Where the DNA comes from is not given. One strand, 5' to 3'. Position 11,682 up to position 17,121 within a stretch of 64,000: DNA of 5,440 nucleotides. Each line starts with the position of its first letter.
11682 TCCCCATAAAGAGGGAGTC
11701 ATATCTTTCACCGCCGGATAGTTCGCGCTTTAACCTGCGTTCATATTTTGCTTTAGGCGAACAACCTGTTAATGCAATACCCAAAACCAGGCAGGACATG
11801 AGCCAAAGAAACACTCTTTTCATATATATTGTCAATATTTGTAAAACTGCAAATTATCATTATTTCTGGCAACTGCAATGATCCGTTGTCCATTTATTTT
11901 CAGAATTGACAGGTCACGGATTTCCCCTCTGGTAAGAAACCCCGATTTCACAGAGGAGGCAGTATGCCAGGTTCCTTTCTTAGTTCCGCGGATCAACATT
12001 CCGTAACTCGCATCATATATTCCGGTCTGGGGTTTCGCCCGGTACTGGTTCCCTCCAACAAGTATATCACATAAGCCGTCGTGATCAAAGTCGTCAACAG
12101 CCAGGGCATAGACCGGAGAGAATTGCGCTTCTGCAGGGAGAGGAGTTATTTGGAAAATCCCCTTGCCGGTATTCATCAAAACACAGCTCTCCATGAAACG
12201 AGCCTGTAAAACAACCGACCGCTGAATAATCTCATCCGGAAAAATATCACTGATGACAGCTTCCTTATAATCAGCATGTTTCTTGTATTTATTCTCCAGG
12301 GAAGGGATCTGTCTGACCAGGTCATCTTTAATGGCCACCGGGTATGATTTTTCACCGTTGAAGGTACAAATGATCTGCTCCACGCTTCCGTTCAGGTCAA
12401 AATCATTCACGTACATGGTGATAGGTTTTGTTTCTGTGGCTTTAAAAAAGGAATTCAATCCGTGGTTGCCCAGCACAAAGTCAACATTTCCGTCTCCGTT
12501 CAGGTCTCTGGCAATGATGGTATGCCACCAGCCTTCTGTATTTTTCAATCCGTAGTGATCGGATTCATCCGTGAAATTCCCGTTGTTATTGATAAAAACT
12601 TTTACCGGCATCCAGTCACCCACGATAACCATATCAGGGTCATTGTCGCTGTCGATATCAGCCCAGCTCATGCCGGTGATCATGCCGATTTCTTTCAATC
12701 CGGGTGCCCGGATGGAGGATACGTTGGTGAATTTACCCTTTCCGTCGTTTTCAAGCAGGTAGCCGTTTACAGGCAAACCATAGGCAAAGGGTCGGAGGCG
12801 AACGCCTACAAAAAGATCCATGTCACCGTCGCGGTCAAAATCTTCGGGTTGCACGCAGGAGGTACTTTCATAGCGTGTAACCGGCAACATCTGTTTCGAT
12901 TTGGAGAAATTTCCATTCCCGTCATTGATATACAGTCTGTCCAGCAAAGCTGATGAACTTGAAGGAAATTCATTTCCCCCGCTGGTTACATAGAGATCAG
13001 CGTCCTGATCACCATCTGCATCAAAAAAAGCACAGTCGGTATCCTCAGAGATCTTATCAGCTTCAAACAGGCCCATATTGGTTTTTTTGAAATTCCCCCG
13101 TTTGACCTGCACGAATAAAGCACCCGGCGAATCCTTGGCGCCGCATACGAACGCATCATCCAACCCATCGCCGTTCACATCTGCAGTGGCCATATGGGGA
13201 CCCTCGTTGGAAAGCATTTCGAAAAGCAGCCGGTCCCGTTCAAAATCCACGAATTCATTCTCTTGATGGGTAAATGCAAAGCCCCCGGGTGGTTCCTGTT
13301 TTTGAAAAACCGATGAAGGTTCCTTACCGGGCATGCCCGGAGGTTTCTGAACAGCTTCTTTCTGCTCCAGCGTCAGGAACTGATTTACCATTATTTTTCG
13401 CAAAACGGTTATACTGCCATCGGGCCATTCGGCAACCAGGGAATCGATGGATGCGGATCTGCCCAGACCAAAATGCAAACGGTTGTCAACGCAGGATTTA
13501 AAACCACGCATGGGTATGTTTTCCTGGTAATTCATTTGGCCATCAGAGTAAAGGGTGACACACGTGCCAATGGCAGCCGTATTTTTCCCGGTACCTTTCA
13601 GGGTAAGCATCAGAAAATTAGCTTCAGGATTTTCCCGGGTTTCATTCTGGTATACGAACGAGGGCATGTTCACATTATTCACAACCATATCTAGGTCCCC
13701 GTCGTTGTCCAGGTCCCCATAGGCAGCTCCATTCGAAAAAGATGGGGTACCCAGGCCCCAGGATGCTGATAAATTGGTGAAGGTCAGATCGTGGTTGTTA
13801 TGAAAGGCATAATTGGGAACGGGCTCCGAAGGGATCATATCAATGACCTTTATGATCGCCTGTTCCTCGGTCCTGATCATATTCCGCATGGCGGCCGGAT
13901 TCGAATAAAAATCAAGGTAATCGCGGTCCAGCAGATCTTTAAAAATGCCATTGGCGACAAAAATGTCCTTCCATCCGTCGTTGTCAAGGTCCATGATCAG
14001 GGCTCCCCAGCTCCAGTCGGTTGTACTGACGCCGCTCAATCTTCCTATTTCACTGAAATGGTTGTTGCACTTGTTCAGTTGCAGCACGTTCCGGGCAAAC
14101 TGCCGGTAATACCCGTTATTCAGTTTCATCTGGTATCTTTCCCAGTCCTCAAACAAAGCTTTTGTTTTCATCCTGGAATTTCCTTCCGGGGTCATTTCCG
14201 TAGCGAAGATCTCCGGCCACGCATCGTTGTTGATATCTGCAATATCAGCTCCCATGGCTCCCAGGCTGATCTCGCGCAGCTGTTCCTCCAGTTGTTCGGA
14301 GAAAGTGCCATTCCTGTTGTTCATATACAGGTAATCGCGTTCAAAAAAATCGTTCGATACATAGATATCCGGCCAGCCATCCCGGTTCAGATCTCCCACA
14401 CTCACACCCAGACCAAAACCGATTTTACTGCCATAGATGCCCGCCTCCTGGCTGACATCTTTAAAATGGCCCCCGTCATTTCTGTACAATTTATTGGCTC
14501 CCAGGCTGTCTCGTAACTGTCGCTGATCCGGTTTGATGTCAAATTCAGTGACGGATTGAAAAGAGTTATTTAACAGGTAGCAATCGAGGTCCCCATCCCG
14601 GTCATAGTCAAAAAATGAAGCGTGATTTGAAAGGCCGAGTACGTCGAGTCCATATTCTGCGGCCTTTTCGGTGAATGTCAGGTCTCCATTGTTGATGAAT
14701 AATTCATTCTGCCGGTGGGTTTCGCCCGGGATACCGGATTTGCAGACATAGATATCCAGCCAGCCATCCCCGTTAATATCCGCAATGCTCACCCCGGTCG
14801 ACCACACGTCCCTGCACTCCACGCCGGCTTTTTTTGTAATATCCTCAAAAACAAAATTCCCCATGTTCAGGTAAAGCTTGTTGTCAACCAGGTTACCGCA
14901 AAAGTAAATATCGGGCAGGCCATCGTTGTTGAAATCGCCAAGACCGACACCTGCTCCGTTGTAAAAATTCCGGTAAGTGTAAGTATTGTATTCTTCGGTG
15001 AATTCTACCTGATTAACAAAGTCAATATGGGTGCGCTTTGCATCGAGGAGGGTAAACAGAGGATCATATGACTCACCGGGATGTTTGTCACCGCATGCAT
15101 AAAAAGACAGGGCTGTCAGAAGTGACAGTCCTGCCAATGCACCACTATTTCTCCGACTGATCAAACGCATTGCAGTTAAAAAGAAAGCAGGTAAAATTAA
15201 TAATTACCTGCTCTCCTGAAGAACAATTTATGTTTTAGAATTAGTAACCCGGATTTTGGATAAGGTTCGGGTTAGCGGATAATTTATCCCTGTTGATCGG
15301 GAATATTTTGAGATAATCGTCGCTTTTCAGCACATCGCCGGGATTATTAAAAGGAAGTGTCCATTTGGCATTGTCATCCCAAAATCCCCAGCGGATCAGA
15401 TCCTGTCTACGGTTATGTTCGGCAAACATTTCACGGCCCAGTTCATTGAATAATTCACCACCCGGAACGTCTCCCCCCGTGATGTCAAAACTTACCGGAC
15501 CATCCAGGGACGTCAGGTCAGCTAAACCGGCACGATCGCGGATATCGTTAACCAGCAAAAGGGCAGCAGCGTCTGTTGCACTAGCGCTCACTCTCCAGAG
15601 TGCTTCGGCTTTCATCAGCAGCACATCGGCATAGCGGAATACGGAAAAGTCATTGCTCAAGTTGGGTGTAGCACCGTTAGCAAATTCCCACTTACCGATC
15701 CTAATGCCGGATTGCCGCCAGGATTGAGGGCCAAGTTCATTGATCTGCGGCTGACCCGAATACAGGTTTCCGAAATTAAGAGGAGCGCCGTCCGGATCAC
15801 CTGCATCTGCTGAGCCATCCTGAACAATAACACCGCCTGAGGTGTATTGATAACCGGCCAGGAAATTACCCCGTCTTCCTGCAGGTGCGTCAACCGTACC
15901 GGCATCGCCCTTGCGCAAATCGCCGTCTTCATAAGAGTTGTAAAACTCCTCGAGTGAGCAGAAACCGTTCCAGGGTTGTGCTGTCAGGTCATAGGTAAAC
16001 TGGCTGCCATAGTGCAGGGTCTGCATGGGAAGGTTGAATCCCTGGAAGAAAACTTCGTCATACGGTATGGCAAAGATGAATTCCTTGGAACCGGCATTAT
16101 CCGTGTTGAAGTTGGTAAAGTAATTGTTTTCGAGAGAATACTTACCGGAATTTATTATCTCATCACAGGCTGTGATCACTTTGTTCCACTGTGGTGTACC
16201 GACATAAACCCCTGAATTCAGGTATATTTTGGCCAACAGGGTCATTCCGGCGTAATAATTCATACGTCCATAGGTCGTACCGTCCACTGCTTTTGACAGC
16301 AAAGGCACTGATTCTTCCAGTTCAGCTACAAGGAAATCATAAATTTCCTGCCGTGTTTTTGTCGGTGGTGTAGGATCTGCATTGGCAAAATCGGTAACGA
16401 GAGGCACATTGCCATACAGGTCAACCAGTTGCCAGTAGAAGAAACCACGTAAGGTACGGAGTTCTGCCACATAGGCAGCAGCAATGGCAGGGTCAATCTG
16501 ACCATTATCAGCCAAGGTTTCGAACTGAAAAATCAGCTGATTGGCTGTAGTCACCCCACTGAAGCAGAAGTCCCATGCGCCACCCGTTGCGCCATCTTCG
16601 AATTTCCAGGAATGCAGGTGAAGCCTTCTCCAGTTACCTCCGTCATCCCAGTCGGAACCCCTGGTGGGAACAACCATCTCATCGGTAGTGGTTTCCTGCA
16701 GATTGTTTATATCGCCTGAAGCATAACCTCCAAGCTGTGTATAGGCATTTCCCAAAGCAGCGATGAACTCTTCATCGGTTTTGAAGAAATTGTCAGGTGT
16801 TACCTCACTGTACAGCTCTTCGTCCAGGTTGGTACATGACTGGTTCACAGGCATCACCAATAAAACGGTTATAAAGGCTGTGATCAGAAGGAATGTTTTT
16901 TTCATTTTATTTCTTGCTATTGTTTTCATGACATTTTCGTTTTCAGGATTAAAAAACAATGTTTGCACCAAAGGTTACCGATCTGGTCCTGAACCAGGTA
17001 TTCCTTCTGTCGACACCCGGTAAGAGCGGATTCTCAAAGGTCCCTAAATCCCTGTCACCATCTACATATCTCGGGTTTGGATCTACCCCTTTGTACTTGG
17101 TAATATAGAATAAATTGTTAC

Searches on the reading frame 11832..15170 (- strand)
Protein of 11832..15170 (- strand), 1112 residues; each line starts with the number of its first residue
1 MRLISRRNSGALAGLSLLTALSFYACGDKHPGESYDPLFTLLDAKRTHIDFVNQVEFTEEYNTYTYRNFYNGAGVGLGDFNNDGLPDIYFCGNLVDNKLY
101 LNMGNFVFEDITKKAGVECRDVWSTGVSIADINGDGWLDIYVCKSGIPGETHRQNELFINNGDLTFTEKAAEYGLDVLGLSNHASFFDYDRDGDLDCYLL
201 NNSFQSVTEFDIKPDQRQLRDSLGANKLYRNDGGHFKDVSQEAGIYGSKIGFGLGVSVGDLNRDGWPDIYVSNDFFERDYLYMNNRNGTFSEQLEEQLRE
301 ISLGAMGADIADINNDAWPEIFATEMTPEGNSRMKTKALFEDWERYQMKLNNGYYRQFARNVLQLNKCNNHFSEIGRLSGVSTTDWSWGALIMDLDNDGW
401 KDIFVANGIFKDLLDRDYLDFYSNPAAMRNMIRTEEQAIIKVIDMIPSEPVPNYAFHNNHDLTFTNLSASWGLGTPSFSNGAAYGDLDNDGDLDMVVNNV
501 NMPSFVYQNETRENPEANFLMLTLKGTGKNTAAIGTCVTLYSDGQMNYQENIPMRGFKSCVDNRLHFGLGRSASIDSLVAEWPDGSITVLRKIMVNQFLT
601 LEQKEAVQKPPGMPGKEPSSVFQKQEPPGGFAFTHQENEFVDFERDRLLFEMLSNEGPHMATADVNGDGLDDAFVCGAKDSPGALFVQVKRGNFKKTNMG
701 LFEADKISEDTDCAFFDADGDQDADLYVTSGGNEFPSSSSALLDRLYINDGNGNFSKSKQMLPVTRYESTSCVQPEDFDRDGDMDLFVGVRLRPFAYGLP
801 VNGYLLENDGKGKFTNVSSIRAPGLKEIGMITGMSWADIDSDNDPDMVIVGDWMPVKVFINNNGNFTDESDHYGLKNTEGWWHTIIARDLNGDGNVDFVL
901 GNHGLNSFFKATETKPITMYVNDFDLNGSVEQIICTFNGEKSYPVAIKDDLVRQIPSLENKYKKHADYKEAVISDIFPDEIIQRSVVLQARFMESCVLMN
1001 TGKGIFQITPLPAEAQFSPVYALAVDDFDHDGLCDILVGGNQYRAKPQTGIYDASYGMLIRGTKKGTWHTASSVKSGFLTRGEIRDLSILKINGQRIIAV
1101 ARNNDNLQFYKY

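Call 27: search_protein_families(library=pfam, proteins=[window:11832-15170:-], max_evalue=0.00001)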
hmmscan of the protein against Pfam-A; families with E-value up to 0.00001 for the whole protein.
window:11832-15170:- (1112 aa): 3 families
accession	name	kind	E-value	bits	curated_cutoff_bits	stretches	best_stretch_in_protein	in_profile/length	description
PF13517.12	FG-GAP_3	-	3.5e-78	258.6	26.9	6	79-142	1-61/61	FG-GAP-like repeat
PF01839.29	FG-GAP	-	1.5e-19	69.9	22.1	0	252-276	1-25/37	FG-GAP repeat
PF07593.17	UnbV_ASPIC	-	1.2e-17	64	23.4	1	533-600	1-68/68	ASPIC and UnbV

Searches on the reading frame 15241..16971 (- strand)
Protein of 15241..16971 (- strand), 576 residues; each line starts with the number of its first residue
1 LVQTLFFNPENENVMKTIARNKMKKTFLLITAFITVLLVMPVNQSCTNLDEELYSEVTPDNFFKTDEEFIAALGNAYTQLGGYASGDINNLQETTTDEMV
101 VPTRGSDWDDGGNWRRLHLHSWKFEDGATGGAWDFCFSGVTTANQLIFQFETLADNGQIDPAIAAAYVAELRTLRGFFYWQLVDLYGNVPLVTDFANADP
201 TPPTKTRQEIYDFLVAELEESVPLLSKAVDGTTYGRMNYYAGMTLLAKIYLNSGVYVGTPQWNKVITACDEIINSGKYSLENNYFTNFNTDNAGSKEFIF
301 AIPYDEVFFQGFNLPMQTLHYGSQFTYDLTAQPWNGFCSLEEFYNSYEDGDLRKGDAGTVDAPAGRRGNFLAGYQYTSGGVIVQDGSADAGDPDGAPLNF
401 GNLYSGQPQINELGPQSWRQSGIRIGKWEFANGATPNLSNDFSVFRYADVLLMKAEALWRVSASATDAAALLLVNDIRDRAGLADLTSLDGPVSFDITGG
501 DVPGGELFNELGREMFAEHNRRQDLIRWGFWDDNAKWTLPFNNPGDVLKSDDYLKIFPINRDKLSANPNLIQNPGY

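Call 28: search_protein_families(library=pfam, proteins=[window:15241-16971:-], max_evalue=0.00001)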
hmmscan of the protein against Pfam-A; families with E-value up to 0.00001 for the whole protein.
window:15241-16971:- (576 aa): 3 families
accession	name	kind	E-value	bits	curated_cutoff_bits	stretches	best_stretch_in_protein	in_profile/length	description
PF07980.17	SusD_RagB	-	3.5e-27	96.3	23.1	1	296-576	1-297/297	SusD family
PF14322.12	SusD-like_3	-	8.4e-15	55.9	27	1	49-251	3-191/191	Starch-binding associating with outer membrane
PF12771.13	SusD-like_2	-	7.8e-10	38.6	27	1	158-229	82-154/415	Starch-binding associating with outer membrane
